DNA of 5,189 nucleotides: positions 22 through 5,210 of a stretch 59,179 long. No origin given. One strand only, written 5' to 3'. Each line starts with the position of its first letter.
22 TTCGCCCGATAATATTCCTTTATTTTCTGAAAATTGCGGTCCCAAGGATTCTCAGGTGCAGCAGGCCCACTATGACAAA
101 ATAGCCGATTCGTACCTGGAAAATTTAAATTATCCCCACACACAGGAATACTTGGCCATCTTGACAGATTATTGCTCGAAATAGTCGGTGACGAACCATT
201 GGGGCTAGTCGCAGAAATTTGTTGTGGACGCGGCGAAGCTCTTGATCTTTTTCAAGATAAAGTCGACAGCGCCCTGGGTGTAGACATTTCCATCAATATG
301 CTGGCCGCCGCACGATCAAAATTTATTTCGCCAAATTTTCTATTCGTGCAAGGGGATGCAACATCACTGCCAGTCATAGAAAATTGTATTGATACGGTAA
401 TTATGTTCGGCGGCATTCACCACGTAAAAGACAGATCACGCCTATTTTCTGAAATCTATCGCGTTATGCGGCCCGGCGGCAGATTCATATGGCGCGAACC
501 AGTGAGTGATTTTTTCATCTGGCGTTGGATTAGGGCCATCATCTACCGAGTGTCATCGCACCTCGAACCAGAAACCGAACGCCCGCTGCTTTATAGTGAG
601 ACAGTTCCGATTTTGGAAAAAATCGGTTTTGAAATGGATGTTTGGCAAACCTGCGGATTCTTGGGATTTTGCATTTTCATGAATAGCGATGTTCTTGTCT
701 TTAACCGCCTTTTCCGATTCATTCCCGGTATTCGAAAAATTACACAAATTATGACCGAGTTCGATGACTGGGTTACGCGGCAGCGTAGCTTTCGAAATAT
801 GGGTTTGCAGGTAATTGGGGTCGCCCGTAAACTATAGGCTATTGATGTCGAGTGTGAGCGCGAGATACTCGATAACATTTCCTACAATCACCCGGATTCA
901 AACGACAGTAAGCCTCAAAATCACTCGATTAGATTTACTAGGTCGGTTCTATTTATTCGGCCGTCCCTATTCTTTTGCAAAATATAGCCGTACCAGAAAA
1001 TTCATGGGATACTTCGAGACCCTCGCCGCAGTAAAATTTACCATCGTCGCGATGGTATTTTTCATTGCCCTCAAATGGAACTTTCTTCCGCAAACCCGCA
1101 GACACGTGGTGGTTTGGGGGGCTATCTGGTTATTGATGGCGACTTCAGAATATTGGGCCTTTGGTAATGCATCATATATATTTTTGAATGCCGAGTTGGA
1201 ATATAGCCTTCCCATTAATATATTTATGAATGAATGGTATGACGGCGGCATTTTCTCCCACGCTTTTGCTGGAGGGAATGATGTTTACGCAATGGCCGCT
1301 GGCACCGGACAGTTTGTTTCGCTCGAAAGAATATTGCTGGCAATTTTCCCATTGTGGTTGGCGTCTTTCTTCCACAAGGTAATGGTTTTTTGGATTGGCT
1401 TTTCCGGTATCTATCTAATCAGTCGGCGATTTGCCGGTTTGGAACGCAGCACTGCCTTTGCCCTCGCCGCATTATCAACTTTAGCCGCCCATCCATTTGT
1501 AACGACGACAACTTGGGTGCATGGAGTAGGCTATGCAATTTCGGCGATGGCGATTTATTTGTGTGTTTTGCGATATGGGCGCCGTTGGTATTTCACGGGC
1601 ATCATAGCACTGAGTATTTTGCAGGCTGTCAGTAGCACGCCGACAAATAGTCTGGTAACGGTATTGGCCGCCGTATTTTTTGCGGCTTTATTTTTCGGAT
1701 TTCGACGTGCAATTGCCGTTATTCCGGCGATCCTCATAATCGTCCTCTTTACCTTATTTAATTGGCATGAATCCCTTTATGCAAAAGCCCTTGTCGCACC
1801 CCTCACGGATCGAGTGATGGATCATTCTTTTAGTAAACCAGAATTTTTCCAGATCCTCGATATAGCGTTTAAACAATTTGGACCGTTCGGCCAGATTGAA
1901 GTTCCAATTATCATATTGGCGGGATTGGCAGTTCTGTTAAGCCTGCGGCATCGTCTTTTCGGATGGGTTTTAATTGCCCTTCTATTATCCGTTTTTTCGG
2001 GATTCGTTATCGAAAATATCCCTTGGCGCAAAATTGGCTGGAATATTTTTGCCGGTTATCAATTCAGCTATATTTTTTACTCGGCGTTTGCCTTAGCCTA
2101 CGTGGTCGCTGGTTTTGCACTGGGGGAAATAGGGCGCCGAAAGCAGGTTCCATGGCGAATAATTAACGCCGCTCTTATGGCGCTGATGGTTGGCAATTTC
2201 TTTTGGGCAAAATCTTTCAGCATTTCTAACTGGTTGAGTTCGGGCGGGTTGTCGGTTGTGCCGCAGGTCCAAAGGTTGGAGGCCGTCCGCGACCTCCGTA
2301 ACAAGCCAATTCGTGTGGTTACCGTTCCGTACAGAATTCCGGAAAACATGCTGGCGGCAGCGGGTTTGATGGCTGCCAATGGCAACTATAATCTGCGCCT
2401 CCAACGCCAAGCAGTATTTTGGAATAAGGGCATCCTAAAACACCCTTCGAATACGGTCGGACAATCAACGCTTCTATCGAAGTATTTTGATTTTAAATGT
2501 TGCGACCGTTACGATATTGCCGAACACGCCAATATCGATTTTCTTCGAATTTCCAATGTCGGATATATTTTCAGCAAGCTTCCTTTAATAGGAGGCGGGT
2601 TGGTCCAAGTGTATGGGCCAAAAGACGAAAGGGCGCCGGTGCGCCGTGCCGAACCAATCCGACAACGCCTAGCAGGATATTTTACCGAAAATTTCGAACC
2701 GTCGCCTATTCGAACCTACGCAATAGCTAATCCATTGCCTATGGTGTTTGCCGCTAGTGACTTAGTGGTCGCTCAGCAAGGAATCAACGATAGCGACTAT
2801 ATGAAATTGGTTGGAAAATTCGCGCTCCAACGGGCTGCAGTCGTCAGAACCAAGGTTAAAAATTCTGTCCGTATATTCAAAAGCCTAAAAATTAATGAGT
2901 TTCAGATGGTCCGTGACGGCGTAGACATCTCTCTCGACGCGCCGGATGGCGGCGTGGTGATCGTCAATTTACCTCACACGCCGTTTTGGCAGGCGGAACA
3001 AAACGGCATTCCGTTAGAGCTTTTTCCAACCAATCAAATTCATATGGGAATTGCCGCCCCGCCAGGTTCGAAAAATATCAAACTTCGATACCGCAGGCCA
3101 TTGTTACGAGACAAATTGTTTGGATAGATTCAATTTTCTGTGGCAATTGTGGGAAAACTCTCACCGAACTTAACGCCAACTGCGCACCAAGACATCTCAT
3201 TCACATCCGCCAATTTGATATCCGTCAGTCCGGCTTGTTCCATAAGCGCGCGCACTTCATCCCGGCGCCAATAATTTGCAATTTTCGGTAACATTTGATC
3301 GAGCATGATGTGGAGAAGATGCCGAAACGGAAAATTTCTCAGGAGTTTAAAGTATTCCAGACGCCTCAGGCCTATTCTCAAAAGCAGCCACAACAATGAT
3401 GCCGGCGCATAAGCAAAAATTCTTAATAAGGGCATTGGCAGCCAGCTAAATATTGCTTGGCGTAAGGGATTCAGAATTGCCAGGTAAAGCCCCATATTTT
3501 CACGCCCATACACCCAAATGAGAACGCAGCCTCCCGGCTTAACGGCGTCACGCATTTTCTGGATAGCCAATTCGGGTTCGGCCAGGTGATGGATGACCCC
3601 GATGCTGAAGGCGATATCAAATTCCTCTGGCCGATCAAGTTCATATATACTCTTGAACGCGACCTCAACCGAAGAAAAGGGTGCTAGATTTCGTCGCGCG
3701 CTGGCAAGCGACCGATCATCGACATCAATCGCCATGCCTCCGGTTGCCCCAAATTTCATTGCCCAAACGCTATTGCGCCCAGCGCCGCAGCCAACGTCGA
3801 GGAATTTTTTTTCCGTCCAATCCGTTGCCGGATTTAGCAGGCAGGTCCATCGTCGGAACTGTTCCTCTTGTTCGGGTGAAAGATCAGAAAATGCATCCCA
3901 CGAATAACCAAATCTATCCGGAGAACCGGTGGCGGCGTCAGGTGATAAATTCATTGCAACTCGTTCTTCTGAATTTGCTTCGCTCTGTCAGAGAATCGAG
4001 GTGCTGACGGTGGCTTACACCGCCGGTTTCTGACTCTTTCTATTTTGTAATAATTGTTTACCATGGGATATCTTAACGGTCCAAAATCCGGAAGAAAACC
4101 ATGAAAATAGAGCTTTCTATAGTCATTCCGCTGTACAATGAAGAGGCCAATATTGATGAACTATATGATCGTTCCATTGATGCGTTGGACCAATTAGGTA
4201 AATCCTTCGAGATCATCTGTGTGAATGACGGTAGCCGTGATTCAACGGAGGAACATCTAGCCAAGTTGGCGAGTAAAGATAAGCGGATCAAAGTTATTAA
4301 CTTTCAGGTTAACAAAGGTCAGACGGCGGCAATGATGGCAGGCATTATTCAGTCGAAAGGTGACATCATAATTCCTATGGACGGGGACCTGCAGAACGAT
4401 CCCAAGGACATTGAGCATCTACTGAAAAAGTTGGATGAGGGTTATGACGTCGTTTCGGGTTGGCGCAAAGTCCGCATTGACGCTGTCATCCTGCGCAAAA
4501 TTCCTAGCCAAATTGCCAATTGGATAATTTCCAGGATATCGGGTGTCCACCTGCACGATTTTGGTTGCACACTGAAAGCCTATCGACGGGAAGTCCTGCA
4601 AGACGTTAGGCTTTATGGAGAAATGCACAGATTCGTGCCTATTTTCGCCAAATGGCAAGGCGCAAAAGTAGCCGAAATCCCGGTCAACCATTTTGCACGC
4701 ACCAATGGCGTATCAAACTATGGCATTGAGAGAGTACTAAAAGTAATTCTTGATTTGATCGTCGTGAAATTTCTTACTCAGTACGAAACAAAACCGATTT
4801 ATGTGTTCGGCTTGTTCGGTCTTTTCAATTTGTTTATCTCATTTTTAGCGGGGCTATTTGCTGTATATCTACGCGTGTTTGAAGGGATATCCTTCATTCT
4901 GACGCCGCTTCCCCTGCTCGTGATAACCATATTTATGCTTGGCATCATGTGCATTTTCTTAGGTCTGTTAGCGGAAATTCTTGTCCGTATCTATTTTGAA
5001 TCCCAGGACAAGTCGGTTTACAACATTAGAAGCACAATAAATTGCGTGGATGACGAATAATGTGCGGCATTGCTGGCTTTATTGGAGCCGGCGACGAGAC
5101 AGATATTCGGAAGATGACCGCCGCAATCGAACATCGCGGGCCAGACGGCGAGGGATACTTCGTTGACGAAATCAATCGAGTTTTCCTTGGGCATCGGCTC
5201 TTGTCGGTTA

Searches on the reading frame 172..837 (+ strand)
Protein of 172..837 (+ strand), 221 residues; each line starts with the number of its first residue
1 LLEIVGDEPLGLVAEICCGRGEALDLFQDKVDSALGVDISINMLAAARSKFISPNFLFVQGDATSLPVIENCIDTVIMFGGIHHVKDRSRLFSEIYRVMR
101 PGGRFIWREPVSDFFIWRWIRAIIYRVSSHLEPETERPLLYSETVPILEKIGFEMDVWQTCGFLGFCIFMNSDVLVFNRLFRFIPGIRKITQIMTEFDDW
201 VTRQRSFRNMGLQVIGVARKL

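Call 62: search_protein_families(library=pfam, proteins=[window:172-837:+], max_evalue=0.001)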
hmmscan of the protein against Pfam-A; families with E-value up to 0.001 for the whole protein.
window:172-837:+ (221 aa): 6 families
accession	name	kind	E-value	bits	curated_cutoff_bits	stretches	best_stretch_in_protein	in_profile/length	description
PF08241.18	Methyltransf_11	-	3e-21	76.3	21.2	1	15-106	2-94/95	Methyltransferase domain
PF13649.12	Methyltransf_25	-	1.5e-19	70.9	27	1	13-103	1-97/97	Methyltransferase domain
PF13847.12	Methyltransf_31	-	2.3e-12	47.2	27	1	15-111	9-113/145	Methyltransferase domain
PF08242.18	Methyltransf_12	-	3e-11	44.3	30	1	15-105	2-98/98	Methyltransferase domain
PF01209.24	Ubie_methyltran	-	6.5e-11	42.5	20.1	1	13-106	51-150/233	ubiE/COQ5 methyltransferase family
PF13489.12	Methyltransf_23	-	1.5e-10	41.5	27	1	15-126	28-135/164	Methyltransferase domain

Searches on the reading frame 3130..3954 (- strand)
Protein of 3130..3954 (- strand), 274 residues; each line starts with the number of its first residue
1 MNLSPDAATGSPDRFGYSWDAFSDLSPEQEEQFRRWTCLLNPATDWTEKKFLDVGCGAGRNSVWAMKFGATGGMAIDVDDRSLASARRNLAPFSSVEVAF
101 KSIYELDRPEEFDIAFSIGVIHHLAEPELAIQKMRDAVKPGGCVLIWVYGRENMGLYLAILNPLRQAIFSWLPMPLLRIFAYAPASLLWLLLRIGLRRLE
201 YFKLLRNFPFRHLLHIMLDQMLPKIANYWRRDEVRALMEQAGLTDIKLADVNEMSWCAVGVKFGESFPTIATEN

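Call 62: search_protein_families(library=pfam, proteins=[window:3130-3954:-], max_evalue=0.001)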
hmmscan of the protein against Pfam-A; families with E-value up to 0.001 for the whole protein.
window:3130-3954:- (274 aa): 9 families
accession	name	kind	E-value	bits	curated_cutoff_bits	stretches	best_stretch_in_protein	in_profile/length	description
PF08241.18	Methyltransf_11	-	4.9e-14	53.2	21.2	1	52-146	1-95/95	Methyltransferase domain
PF13649.12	Methyltransf_25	-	8.7e-14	52.4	27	1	52-142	2-97/97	Methyltransferase domain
PF08242.18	Methyltransf_12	-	6.6e-13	49.7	30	1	52-143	1-97/98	Methyltransferase domain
PF13489.12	Methyltransf_23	-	1.5e-12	48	27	1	39-247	12-163/164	Methyltransferase domain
PF13847.12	Methyltransf_31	-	3.2e-12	46.8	27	1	49-146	5-109/145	Methyltransferase domain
PF08003.17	Methyltransf_9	-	4.3e-08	32.9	23.8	1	34-146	102-217/315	Protein of unknown function (DUF1698)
PF06325.19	PrmA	-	7.6e-07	29.3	22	1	47-114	161-229/296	Ribosomal protein L11 methyltransferase (PrmA)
PF03848.20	TehB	-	1.2e-05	25.3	20.4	1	49-146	32-132/193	Tellurite resistance protein TehB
PF05175.20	MTS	-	5.4e-05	23.3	23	1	47-114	31-101/170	Methyltransferase small domain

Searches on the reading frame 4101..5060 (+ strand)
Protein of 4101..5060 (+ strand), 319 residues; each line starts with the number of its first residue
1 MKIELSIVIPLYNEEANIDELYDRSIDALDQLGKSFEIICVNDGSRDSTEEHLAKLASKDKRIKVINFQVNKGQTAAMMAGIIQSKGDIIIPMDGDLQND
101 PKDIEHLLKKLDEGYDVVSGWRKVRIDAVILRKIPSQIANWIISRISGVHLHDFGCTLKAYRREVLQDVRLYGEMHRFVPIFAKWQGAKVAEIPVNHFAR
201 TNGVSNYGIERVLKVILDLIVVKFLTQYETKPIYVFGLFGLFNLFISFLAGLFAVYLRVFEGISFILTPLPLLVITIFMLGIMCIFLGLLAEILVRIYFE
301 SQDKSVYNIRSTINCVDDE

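Call 62: search_protein_families(library=pfam, proteins=[window:4101-5060:+], max_evalue=0.001)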
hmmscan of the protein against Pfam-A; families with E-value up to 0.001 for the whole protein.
window:4101-5060:+ (319 aa): 2 families
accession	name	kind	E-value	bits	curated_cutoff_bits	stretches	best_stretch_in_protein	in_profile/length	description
PF00535.33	Glycos_transf_2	-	8.3e-35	120.6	23.3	1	6-169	1-167/168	Glycosyl transferase family 2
PF10111.15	Glyco_tranf_2_2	-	1.1e-05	25.5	27.3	1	6-109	1-104/276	Glycosyltransferase like family 2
